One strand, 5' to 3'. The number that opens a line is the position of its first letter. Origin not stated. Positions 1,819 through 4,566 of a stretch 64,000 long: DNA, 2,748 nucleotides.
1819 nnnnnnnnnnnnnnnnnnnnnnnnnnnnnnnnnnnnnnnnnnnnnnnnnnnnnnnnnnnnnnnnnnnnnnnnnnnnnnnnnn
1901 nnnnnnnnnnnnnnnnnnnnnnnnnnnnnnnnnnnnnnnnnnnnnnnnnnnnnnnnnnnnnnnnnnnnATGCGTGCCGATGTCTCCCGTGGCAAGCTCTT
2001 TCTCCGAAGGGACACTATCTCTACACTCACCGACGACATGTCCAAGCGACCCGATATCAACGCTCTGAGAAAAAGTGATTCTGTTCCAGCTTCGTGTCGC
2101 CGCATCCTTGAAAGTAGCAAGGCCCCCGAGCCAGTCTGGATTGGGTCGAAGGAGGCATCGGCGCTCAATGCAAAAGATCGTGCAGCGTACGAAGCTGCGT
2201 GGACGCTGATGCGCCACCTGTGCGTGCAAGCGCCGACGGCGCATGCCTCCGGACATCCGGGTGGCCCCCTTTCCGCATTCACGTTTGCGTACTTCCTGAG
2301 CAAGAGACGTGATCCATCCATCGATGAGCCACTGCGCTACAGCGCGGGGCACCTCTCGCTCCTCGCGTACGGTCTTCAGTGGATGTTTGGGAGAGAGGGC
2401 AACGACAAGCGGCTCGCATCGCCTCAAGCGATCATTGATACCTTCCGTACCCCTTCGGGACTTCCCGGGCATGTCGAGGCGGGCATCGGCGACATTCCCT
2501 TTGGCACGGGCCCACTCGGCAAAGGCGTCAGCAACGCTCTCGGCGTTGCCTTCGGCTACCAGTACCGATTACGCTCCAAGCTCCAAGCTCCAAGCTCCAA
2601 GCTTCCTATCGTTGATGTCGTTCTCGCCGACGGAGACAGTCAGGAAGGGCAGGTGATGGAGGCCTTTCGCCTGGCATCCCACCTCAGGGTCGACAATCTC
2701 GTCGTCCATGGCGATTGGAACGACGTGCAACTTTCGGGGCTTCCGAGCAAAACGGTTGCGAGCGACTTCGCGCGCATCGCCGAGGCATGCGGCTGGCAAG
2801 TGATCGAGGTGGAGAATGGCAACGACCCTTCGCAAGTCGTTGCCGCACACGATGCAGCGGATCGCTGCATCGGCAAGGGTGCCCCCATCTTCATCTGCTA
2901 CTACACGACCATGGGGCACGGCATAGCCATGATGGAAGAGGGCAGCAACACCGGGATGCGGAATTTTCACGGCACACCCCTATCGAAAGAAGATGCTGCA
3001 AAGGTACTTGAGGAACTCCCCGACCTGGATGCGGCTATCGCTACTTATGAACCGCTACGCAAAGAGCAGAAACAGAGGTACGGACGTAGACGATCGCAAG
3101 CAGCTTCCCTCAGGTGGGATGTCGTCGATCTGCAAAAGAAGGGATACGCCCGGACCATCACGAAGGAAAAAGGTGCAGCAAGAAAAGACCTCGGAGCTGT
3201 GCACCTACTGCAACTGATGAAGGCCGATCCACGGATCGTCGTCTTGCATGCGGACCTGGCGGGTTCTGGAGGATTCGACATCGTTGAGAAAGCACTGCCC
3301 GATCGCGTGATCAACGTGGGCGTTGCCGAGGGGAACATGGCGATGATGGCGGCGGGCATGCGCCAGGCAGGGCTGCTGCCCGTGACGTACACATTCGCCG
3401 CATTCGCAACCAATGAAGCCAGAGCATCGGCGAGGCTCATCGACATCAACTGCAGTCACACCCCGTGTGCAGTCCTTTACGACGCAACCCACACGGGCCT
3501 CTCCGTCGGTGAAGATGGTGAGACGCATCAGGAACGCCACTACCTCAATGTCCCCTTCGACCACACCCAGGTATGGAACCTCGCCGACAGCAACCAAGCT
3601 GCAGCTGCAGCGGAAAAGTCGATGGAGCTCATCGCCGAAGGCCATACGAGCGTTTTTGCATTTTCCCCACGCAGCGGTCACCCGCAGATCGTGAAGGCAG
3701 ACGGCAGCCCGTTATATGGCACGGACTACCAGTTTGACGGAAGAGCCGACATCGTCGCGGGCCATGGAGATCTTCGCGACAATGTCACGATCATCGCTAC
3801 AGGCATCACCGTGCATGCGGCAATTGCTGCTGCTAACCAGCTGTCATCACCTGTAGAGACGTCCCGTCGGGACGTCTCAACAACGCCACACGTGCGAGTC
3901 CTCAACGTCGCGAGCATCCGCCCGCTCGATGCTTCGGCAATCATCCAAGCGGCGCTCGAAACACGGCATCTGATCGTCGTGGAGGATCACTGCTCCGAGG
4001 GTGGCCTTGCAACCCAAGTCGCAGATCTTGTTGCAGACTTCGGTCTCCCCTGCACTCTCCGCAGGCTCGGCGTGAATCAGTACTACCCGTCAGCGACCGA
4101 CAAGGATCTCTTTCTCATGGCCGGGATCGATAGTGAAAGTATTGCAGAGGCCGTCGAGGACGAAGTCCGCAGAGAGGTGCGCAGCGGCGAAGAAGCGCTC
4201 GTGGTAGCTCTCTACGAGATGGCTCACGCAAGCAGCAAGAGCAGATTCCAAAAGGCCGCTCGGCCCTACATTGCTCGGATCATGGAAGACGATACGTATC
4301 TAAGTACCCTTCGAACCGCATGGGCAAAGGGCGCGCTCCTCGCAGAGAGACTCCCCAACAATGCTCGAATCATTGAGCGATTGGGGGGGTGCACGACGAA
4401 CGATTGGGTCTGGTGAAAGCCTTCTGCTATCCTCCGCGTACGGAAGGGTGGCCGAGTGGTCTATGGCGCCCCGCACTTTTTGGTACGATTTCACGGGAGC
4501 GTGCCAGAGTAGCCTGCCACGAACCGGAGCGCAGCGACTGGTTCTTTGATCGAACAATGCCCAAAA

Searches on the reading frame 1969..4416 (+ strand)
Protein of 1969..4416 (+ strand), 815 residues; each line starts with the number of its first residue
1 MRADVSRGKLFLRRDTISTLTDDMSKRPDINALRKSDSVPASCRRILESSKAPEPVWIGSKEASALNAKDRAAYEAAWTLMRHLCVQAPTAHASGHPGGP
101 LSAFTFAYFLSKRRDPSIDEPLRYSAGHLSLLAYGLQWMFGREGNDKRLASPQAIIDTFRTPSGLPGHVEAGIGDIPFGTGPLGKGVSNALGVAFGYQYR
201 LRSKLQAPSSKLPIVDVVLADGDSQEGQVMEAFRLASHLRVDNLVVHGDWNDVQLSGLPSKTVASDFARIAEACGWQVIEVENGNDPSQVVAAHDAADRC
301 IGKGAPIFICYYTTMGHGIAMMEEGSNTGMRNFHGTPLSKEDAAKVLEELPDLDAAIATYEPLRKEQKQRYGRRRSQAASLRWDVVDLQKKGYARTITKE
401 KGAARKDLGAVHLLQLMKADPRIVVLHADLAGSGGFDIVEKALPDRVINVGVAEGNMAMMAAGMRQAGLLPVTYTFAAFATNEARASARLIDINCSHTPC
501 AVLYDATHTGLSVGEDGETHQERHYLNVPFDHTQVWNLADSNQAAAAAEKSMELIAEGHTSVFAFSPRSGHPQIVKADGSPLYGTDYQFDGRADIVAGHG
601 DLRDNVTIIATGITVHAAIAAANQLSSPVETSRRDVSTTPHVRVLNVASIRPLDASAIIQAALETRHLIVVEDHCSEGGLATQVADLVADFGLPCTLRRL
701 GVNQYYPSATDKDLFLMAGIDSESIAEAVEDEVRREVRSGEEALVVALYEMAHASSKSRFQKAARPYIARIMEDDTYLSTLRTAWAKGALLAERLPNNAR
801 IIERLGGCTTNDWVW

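Call 5: search_protein_families(library=pfam, proteins=[window:1969-4416:+])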
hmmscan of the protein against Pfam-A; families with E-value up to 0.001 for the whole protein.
window:1969-4416:+ (815 aa): 3 families
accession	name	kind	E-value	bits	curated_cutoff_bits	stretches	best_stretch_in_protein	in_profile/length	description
PF00456.26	Transketolase_N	-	5.4e-32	111.5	22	1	80-350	8-275/334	Transketolase, thiamine diphosphate binding domain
PF02779.29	Transket_pyr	-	4.7e-21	75.6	27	1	413-563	13-165/174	Transketolase, pyrimidine binding domain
PF02780.25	Transketolase_C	-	1.9e-19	70.2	25.9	1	604-725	10-124/124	Transketolase, C-terminal domain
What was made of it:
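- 1969..4416 (+): Transketolase-family gene 'T' (815 aa), the conserved upstream neighbour of tRNA-Ser(UGA) in Peribacteria. Pfam Transketolase_N, Transket_pyr and Transketolase_C (call 5).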

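Call 10: find_encoding_contigs(protein=window:1969-4416:+, flank=3000, max_places=10)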
Protein window:1969-4416:+ (815 aa): 10 contigs read that carry it; 3 places shown.
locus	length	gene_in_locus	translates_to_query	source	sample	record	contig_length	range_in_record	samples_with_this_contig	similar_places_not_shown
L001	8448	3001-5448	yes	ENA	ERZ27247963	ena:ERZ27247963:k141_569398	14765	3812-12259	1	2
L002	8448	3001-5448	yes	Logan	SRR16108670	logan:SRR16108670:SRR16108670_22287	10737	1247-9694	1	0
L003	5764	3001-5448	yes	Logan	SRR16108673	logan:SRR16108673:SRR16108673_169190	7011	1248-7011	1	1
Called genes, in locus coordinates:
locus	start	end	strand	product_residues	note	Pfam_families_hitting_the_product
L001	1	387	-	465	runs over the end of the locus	PF01488:Shikimate_DH (faint), PF02737:3HCDH_N (faint), PF03446:NAD_binding_2, PF03807:F420_oxidored (weak), PF00393:6PGD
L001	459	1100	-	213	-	PF00923:TAL_FSA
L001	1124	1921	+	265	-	PF13529:Peptidase_C39_2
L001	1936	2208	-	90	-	-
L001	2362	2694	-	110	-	PF01588:tRNA_bind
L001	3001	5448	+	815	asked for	PF00456:Transketolase_N, PF02779:Transket_pyr, PF02780:Transketolase_C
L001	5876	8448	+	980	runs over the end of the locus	-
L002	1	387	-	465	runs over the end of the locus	PF01488:Shikimate_DH (faint), PF02737:3HCDH_N (faint), PF03446:NAD_binding_2, PF03807:F420_oxidored (weak), PF00393:6PGD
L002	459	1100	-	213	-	PF00923:TAL_FSA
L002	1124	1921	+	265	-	PF13529:Peptidase_C39_2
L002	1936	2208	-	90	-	-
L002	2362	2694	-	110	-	PF01588:tRNA_bind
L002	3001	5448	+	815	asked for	PF00456:Transketolase_N, PF02779:Transket_pyr, PF02780:Transketolase_C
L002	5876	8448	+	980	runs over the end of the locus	-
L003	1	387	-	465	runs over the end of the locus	PF01488:Shikimate_DH (faint), PF02737:3HCDH_N (faint), PF03446:NAD_binding_2, PF03807:F420_oxidored (weak), PF00393:6PGD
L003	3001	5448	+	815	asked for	PF00456:Transketolase_N, PF02779:Transket_pyr, PF02780:Transketolase_C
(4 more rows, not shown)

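Call 11: find_homologous_proteins(query=window:1969-4416:+, max_evalue=1e-50)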
Query window:1969-4416:+ (815 aa): 443 proteins with E <= 1e-50 among 8000 candidates; the best 120 are listed.
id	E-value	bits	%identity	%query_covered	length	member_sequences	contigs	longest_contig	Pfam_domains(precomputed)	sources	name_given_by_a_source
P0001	0.0e+0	1846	100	100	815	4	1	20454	PF02780.26,PF02779.30,PF00456.27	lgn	-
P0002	0.0e+0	1355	76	96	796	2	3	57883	PF02780.26,PF02779.30,PF00456.27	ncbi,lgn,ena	ncbi:MAG: transketolase C-terminal domain-containing protein [Patescibacteria group bacterium]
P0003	0.0e+0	1328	75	96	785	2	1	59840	PF02780.26,PF02779.30,PF00456.27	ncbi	-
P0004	0.0e+0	1323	73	97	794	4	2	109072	PF02780.26,PF02779.30,PF00456.27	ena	-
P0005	0.0e+0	1315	76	94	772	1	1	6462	PF02780.26,PF02779.30,PF00456.27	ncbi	-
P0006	0.0e+0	1315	75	94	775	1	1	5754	PF02780.26,PF02779.30,PF00456.27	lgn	-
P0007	0.0e+0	1311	73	96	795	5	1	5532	PF02780.26,PF02779.30,PF00456.27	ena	-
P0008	0.0e+0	1308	73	96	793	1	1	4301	PF02780.26,PF02779.30,PF00456.27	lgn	-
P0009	0.0e+0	1307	72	96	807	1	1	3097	PF02780.26,PF02779.30,PF00456.27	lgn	-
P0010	0.0e+0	1303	73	96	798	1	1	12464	PF02780.26,PF02779.30,PF00456.27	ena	-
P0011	0.0e+0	1303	74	96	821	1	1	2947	PF02780.26,PF02779.30,PF00456.27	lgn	-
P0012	0.0e+0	1172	68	96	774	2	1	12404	PF00676.26,PF02780.26,PF02779.30,PF00456.27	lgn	-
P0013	0.0e+0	1132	64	96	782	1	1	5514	PF02780.26,PF02779.30,PF00456.27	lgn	-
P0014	0.0e+0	1112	64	95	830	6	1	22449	PF02780.26,PF02779.30,PF00456.27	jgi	-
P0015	0.0e+0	1109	63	96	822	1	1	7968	PF00676.26,PF02780.26,PF02779.30,PF00456.27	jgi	-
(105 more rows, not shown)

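Call 13: find_encoding_contigs(protein=P0002, flank=4000, max_places=4)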
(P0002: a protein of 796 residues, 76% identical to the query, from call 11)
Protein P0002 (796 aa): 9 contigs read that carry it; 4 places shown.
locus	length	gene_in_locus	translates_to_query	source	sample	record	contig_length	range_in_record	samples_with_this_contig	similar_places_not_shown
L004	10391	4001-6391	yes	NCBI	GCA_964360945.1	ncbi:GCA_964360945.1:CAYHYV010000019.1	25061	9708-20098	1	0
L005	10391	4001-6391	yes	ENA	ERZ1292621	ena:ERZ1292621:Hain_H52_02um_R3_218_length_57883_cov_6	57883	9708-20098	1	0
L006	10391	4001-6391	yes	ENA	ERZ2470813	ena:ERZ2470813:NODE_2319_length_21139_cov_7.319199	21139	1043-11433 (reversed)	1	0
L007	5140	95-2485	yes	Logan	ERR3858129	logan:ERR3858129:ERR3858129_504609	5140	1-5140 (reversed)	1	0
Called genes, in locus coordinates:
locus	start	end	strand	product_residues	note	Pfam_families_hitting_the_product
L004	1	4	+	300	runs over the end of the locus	PF00480:ROK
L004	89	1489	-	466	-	PF03446:NAD_binding_2, PF03807:F420_oxidored (weak), PF00393:6PGD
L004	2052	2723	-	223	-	PF00923:TAL_FSA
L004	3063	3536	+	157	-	PF13529:Peptidase_C39_2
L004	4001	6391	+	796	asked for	PF00456:Transketolase_N, PF02779:Transket_pyr, PF02780:Transketolase_C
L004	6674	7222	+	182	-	PF06325:PrmA (faint)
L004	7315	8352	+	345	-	PF00395:SLH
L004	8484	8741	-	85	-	-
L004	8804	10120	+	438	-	PF08245:Mur_ligase_M, PF02875:Mur_ligase_C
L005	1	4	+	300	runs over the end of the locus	PF00480:ROK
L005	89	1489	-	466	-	PF03446:NAD_binding_2, PF03807:F420_oxidored (weak), PF00393:6PGD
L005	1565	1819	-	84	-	PF05635:23S_rRNA_IVP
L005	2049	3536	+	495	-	PF13529:Peptidase_C39_2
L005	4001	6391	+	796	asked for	PF00456:Transketolase_N, PF02779:Transket_pyr, PF02780:Transketolase_C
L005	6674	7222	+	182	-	PF06325:PrmA (faint)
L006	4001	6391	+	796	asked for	PF00456:Transketolase_N, PF02779:Transket_pyr, PF02780:Transketolase_C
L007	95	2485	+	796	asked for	PF00456:Transketolase_N, PF02779:Transket_pyr, PF02780:Transketolase_C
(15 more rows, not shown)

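Call 14: find_encoding_contigs(protein=P0003, flank=4000, max_places=3)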
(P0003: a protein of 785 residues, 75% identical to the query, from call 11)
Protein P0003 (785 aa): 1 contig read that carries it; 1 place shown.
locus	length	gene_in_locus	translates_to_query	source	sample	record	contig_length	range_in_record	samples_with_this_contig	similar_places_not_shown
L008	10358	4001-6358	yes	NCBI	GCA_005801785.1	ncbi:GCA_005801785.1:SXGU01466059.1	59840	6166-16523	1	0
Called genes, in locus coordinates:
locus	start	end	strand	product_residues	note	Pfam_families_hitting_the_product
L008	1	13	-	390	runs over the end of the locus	PF00487:FA_desaturase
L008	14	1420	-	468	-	PF03446:NAD_binding_2, PF03807:F420_oxidored (weak), PF00393:6PGD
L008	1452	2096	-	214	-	PF00923:TAL_FSA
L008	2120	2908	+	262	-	PF13529:Peptidase_C39_2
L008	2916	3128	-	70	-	-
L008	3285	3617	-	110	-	PF01588:tRNA_bind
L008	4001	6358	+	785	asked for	PF00456:Transketolase_N, PF02779:Transket_pyr, PF02780:Transketolase_C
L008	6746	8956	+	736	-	-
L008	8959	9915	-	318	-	PF13354:Beta-lactamase2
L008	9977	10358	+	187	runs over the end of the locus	-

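Call 15: find_encoding_contigs(protein=P0004, flank=4000, max_places=3)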
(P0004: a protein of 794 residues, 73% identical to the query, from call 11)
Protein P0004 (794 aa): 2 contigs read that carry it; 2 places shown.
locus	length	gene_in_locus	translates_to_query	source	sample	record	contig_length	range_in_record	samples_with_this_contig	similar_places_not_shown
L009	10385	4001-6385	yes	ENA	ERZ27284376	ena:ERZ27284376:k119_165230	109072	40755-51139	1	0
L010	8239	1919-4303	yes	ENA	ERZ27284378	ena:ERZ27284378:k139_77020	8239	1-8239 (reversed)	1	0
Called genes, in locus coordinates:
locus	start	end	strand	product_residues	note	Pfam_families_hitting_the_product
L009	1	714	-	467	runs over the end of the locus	PF03446:NAD_binding_2, PF03807:F420_oxidored (weak), PF00393:6PGD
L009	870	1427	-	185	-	-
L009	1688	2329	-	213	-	PF00923:TAL_FSA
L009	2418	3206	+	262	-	PF13529:Peptidase_C39_2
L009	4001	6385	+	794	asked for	PF00456:Transketolase_N, PF02779:Transket_pyr, PF02780:Transketolase_C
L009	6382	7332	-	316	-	-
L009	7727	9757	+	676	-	-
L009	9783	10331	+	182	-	PF13847:Methyltransf_31 (weak)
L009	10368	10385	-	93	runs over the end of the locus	PF14213:DUF4325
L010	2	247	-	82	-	?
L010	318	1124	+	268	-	PF13529:Peptidase_C39_2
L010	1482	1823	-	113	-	-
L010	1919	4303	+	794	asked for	PF00456:Transketolase_N, PF02779:Transket_pyr, PF02780:Transketolase_C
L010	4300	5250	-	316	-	-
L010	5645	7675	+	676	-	-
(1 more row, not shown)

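Call 27: find_encoding_contigs(protein=P0005, flank=3000, max_places=3)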
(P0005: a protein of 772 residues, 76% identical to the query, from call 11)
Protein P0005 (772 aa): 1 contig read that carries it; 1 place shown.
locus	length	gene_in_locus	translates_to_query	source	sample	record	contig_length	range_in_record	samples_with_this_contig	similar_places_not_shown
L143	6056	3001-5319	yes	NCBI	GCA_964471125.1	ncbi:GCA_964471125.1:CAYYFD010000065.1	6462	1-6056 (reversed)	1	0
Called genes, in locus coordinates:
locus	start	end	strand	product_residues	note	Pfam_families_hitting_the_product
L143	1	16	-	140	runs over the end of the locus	?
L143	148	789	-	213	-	PF00923:TAL_FSA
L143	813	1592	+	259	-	PF13529:Peptidase_C39_2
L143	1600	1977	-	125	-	-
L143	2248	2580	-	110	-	PF01588:tRNA_bind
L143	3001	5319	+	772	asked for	PF00456:Transketolase_N, PF02779:Transket_pyr, PF02780:Transketolase_C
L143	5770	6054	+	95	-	?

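Call 28: find_encoding_contigs(protein=P0006, flank=3000, max_places=3)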
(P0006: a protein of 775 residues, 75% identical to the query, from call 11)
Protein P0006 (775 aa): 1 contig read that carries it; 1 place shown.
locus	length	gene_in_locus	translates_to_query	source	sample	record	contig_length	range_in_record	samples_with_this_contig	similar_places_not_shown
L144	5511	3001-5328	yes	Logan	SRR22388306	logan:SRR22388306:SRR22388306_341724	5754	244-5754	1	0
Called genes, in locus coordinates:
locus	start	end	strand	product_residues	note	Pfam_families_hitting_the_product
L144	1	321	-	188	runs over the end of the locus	?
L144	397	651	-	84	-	PF05635:23S_rRNA_IVP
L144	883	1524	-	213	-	PF00923:TAL_FSA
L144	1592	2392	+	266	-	PF13529:Peptidase_C39_2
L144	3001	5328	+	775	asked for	PF00456:Transketolase_N, PF02779:Transket_pyr, PF02780:Transketolase_C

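Call 29: find_encoding_contigs(protein=P0007, flank=3000, max_places=3)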
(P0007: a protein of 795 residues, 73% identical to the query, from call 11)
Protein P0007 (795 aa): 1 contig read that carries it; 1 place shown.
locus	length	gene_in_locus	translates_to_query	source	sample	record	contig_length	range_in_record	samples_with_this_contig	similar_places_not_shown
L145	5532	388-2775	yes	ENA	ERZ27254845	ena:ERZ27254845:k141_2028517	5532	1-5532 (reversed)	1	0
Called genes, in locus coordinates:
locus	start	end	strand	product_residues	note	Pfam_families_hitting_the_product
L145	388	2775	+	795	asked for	PF00456:Transketolase_N, PF02779:Transket_pyr, PF02780:Transketolase_C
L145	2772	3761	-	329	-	-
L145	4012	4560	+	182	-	-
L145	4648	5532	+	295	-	?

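Call 30: find_encoding_contigs(protein=P0010, flank=3000, max_places=3)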
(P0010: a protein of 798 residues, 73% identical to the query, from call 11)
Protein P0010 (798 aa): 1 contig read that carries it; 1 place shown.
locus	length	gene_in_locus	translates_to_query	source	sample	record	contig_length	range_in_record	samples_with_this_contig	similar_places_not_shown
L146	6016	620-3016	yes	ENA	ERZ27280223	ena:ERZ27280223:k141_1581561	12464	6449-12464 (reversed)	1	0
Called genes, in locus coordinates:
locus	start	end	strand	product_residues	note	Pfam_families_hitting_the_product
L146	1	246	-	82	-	?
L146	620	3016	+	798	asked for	PF00456:Transketolase_N, PF02779:Transket_pyr, PF02780:Transketolase_C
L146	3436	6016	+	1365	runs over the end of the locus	PF08309:LVIVD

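Call 42: find_related_loci(query=A3, collection=metagenome_contigs, flank=3000)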
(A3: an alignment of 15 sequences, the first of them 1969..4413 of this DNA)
Query A3 (815 aa) in metagenome_contigs; peptide patterns used: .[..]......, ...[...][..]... (x = any residue, [..] = any of these).
599 stretches matched a pattern (row limit reached: there are more); 192 encode a relative of the query (tblastn E <= 1e-3); the best 80 are kept; 80 distinct loci.
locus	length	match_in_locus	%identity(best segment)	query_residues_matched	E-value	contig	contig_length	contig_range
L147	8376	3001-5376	75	10-805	0e+0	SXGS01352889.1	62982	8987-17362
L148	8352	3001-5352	74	23-805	0e+0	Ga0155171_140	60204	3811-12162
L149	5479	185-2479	63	24-805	0e+0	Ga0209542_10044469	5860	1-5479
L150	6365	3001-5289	64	25-800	0e+0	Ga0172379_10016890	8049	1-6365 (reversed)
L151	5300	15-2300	62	25-805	0e+0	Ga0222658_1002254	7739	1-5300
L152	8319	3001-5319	62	18-805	0e+0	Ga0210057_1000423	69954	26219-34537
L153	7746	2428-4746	62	18-805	0e+0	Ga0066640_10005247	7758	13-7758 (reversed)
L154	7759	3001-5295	61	24-805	0e+0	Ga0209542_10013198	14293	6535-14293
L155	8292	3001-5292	62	27-805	0e+0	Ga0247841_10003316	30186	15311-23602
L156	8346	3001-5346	60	25-806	0e+0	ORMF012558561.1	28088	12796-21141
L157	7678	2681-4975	62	24-805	0e+0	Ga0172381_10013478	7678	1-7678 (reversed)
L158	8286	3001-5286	61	27-806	0e+0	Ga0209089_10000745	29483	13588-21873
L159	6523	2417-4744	61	17-808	0e+0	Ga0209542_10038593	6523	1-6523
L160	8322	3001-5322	63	25-805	0e+0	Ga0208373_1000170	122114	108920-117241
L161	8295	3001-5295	60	20-805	0e+0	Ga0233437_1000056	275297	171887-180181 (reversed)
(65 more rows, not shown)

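Call 63: list_cluster_members(proteins=[window:1969-4413:+, P0006])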
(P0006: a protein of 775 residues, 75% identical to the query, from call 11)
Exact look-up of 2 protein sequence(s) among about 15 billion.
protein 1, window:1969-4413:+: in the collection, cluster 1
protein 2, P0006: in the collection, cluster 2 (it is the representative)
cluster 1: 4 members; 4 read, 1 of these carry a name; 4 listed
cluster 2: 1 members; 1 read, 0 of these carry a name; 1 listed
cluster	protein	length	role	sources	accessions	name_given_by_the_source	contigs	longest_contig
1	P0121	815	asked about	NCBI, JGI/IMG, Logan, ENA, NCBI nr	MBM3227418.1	hypothetical protein FJZ27_00950 [Candidatus Peribacteria bacterium] | hypothetical protein [Candidatus Peribacteria bacterium]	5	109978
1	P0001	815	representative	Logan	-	-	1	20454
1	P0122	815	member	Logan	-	-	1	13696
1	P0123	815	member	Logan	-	-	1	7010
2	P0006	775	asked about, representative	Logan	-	-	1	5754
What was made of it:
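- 1969..4416 (+): Homologues are named Peribacteria or Peregrinibacteria (calls 11, 63).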

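Call 64: find_encoding_contigs(protein=P0001, flank=3000, max_places=3)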
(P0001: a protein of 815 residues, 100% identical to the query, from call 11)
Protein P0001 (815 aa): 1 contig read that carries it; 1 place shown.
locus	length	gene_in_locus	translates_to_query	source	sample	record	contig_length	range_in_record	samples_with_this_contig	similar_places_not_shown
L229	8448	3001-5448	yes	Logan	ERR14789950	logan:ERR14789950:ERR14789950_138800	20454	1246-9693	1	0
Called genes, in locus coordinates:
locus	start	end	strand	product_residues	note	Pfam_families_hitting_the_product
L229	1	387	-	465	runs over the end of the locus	PF01488:Shikimate_DH (faint), PF02737:3HCDH_N (faint), PF03446:NAD_binding_2, PF03807:F420_oxidored (weak), PF00393:6PGD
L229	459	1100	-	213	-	PF00923:TAL_FSA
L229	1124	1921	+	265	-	PF13529:Peptidase_C39_2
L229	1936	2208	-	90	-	-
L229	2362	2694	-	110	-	PF01588:tRNA_bind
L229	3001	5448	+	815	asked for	PF00456:Transketolase_N, PF02779:Transket_pyr, PF02780:Transketolase_C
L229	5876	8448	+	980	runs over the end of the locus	-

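Call 65: find_encoding_contigs(protein=P0122, flank=3000, max_places=3)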
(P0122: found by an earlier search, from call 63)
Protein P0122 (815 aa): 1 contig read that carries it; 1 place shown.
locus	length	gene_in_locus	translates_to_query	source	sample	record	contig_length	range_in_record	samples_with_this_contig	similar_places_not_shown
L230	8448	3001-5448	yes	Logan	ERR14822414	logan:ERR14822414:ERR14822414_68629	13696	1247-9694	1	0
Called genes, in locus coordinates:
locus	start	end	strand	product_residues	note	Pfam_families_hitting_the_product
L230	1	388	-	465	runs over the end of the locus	PF01488:Shikimate_DH (faint), PF02737:3HCDH_N (faint), PF03446:NAD_binding_2, PF03807:F420_oxidored (weak), PF00393:6PGD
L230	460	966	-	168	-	PF00923:TAL_FSA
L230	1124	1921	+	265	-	PF13529:Peptidase_C39_2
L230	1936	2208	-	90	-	-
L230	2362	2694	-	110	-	PF01588:tRNA_bind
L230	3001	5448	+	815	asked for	PF00456:Transketolase_N, PF02779:Transket_pyr, PF02780:Transketolase_C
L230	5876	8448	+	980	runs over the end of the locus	-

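Call 76: find_encoding_contigs(protein=P0012, flank=2500, max_places=2)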
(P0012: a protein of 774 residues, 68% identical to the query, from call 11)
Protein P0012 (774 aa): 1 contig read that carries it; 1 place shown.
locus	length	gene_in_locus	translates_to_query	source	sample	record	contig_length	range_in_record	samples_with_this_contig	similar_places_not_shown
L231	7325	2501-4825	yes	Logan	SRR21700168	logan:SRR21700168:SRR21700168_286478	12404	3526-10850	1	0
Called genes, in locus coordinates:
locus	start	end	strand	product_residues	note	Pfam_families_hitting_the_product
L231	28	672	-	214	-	PF00923:TAL_FSA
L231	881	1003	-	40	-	-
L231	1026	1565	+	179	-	PF13529:Peptidase_C39_2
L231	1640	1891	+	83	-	PF05635:23S_rRNA_IVP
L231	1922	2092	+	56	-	PF05635:23S_rRNA_IVP (weak)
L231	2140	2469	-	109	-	-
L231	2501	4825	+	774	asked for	PF00456:Transketolase_N, PF00676:E1_dh (weak), PF02779:Transket_pyr, PF02780:Transketolase_C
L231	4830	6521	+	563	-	-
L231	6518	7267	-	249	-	PF01978:TrmB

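Call 77: find_encoding_contigs(protein=P0008, flank=2500, max_places=2)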
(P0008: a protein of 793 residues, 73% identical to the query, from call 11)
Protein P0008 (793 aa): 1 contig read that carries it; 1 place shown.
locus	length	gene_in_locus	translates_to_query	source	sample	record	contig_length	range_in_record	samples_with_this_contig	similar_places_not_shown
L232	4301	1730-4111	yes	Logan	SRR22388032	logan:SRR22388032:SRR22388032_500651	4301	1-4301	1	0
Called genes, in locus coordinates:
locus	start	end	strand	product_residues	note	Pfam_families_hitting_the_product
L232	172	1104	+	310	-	PF02661:Fic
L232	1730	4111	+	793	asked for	PF00456:Transketolase_N, PF02779:Transket_pyr, PF02780:Transketolase_C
